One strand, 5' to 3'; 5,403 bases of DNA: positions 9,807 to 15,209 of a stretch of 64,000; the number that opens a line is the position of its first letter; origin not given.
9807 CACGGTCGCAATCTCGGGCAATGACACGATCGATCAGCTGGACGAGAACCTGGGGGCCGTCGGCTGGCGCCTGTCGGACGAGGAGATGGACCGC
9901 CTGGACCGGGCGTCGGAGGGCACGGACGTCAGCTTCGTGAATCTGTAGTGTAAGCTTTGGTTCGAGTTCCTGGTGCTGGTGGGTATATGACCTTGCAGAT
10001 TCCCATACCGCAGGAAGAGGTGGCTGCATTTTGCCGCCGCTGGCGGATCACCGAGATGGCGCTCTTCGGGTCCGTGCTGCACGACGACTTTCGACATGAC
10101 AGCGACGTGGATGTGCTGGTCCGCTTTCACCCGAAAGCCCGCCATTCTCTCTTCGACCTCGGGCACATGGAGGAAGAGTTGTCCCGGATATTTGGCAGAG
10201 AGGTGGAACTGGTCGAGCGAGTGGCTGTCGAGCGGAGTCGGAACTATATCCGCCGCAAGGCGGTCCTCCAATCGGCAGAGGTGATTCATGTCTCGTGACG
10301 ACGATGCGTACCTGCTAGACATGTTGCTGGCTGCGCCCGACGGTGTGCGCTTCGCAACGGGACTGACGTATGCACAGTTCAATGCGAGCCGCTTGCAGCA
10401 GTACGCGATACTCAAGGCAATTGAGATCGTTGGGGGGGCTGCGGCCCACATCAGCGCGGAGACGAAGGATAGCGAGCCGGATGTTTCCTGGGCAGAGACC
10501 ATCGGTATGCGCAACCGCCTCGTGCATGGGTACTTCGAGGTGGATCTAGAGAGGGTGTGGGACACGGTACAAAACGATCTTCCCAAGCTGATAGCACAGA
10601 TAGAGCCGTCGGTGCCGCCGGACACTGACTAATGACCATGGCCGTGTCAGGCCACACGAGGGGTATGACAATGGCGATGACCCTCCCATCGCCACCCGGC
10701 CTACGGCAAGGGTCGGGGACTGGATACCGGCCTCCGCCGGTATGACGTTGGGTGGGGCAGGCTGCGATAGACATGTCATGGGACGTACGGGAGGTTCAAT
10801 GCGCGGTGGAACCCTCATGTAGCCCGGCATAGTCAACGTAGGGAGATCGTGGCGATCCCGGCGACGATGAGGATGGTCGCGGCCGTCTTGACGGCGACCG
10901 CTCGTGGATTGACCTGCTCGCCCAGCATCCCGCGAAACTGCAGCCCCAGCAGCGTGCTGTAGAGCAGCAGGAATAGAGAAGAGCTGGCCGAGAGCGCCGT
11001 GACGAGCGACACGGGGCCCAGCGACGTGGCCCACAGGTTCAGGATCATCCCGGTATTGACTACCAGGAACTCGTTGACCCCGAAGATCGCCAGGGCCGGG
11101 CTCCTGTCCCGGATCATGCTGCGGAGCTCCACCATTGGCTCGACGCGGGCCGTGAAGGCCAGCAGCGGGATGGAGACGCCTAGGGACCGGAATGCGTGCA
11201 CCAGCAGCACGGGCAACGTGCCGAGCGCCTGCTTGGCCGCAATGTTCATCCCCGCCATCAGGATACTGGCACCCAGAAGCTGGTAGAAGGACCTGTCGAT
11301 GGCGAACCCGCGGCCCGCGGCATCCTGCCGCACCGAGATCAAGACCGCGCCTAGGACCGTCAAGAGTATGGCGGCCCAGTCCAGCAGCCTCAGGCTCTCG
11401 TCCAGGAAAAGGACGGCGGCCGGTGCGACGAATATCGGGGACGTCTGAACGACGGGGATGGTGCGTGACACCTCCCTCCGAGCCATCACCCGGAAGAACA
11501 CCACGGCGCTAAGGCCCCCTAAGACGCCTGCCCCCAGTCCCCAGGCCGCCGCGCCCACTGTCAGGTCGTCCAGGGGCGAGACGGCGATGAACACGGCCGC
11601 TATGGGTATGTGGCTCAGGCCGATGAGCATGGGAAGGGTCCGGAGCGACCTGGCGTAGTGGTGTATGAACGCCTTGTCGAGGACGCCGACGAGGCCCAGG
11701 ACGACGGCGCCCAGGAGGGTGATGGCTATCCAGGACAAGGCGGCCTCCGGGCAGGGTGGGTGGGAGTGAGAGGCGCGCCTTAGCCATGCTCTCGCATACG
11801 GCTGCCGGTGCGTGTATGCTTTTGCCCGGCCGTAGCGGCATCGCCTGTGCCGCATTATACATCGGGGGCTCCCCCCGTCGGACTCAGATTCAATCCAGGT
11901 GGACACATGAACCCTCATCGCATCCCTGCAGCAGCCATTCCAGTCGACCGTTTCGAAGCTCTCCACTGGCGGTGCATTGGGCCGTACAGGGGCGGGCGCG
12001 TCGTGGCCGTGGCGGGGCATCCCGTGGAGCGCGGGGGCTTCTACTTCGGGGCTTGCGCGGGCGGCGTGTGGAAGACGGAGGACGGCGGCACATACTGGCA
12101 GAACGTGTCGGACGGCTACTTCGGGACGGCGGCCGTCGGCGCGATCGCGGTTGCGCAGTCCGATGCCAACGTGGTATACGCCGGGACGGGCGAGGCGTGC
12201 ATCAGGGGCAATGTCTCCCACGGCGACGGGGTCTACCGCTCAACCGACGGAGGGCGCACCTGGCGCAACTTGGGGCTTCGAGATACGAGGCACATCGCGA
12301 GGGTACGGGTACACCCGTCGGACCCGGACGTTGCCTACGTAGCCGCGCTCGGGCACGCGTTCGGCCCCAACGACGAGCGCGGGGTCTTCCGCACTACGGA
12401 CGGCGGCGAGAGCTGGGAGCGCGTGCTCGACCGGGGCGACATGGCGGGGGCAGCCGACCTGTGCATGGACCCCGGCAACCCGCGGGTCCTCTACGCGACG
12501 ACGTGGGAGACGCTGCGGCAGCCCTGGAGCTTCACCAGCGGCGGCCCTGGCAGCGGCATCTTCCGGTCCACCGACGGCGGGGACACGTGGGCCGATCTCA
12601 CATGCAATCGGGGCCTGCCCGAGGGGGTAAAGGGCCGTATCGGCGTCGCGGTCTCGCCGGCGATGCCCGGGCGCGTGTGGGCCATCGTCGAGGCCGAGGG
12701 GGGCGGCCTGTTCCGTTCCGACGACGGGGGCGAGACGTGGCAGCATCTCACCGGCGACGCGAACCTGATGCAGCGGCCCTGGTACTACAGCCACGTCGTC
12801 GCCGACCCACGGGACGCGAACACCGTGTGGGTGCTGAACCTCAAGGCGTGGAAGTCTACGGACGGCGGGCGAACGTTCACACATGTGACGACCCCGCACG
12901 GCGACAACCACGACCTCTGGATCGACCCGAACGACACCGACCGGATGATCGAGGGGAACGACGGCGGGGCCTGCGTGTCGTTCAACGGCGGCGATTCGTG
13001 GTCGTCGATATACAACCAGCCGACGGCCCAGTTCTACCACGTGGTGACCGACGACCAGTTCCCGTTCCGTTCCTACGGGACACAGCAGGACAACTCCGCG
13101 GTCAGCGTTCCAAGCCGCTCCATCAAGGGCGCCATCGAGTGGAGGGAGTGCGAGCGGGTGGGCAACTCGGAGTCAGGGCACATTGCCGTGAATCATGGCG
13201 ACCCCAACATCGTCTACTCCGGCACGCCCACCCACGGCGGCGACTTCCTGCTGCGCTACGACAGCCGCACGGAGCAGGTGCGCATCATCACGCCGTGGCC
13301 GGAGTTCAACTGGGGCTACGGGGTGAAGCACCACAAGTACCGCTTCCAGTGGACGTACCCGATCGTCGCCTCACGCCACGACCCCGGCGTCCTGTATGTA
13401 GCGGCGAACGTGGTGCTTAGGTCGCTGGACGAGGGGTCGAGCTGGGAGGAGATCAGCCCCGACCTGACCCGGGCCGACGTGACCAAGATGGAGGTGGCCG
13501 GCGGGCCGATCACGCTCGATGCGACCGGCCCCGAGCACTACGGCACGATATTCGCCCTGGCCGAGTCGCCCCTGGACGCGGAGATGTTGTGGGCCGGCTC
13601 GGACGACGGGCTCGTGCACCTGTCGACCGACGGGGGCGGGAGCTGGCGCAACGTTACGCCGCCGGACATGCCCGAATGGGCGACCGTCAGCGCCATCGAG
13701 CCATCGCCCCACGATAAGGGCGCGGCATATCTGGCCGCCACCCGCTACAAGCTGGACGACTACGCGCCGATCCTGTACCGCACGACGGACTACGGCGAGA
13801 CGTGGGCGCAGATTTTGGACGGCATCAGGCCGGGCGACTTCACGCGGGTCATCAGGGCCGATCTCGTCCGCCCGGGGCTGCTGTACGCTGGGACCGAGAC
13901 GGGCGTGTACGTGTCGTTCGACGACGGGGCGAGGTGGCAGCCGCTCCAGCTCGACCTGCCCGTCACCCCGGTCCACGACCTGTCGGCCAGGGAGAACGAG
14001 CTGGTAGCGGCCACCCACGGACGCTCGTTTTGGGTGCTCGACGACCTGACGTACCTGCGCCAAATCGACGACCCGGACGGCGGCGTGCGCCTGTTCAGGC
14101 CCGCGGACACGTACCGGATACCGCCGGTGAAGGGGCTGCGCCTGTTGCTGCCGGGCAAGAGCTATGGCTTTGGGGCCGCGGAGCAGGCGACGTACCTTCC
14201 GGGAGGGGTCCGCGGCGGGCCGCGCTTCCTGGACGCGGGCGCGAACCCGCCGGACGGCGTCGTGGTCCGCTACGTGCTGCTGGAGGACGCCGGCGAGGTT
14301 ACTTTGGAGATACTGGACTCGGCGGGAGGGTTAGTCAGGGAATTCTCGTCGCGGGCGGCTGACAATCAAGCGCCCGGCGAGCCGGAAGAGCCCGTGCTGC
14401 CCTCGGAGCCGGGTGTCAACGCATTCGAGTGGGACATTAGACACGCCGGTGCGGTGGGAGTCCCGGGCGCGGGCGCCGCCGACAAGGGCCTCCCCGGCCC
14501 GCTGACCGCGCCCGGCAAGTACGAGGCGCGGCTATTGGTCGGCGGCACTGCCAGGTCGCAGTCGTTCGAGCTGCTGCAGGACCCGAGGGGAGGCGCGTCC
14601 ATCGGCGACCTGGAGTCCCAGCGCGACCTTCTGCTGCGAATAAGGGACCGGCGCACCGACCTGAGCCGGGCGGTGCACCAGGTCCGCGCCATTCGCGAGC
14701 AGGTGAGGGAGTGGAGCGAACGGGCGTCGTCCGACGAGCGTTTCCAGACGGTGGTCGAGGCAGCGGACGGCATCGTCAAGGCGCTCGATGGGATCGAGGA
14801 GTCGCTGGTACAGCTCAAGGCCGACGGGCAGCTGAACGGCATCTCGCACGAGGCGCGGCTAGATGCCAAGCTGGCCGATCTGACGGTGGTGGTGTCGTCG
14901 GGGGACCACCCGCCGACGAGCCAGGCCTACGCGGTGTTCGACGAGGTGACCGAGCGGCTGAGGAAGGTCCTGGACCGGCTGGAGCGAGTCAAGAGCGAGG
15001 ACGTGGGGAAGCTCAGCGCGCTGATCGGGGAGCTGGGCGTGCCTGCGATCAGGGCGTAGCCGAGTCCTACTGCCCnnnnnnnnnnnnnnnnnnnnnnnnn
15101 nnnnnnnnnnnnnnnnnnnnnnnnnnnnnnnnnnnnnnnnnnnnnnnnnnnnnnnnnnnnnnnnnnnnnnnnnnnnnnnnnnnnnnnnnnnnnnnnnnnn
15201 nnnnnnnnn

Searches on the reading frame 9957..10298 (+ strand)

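Call 59: search_protein_families(library=padloc, proteins=[window:9957-10298:+], max_evalue=0.00001)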
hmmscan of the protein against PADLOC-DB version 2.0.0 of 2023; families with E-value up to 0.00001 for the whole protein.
window:9957-10298:+ (113 aa): 5 families
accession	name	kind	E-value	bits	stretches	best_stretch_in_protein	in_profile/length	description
PDLC04905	PDC-S09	-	2e-21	74.2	1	11-111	1-99/101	-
PDLC04902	PDC-S09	-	3.6e-21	73.3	1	11-107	1-92/97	-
PDLC04904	PDC-S09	-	1.2e-17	62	1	19-103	13-96/104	-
PDLC04906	PDC-S09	-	1.7e-15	55.1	1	19-99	12-88/98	-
PDLC04903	PDC-S09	-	4.1e-06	25.1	1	30-101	25-95/108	-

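Call 60: search_protein_families(library=pfam, proteins=[window:9957-10298:+], max_evalue=0.00001)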
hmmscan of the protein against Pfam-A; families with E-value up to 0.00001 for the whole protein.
window:9957-10298:+ (113 aa): 2 families
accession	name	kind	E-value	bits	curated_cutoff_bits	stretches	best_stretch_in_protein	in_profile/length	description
PF01909.29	NTP_transf_2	-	6e-13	49.4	21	1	24-98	7-82/93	Nucleotidyltransferase domain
PF18765.7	Polbeta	-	1.9e-08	34.8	26.9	1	30-89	12-69/93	Polymerase beta, Nucleotidyltransferase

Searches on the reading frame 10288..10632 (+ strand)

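Call 59: search_protein_families(library=padloc, proteins=[window:10288-10632:+], max_evalue=0.00001)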
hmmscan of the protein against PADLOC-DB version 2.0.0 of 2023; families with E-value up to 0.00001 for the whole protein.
window:10288-10632:+ (114 aa): 0 families

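Call 60: search_protein_families(library=pfam, proteins=[window:10288-10632:+], max_evalue=0.00001)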
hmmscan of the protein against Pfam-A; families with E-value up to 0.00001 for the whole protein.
window:10288-10632:+ (114 aa): 1 family
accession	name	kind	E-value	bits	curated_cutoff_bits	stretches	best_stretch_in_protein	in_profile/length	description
PF01934.22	HepT-like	-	5.4e-26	91.1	23.5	1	21-106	10-118/120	Ribonuclease HepT-like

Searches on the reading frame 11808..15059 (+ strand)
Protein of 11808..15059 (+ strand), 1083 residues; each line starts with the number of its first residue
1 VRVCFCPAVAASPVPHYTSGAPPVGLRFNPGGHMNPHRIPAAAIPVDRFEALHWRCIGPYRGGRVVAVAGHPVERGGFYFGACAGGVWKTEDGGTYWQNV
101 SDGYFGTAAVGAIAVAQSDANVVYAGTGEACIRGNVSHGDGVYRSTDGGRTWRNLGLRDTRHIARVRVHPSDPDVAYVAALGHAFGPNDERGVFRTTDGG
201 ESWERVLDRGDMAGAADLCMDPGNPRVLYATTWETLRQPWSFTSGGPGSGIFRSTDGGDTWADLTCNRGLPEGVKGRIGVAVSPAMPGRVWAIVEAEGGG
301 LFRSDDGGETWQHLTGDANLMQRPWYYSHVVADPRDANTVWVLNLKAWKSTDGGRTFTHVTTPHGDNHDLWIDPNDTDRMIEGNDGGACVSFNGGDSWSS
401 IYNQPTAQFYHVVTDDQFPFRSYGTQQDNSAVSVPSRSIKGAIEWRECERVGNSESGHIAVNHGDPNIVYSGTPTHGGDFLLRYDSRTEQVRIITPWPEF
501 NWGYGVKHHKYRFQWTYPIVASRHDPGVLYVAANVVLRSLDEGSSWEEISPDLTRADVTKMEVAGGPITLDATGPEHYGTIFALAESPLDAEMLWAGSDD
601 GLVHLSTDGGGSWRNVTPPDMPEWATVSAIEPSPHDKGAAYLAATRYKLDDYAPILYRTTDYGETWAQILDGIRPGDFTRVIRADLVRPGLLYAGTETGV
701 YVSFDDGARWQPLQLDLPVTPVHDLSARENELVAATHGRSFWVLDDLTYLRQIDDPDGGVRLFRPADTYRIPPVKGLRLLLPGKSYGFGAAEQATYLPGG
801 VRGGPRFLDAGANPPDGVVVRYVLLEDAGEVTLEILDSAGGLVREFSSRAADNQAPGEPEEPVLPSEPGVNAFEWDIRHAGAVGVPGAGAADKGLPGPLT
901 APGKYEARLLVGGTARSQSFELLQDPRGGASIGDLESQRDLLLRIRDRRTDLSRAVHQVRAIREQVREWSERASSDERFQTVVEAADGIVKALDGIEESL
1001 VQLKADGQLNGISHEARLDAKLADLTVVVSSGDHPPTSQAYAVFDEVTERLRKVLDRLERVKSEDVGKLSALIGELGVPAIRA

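Call 76: search_protein_families(library=pfam, proteins=[window:11808-15059:+], max_evalue=0.0001)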
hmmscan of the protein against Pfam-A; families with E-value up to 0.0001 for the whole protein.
window:11808-15059:+ (1083 aa): 3 families
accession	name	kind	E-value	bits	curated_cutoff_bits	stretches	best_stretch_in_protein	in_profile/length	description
PF15902.12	Sortilin-Vps10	-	4.7e-27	95.3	33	3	142-265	3-113/446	Sortilin, neurotensin receptor 3,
PF02012.26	BNR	-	8.9e-11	40.5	27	0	302-312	1-11/12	BNR/Asp-box repeat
PF13088.12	BNR_2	-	3.7e-10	40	31.4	0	535-668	83-200/277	BNR repeat-like domain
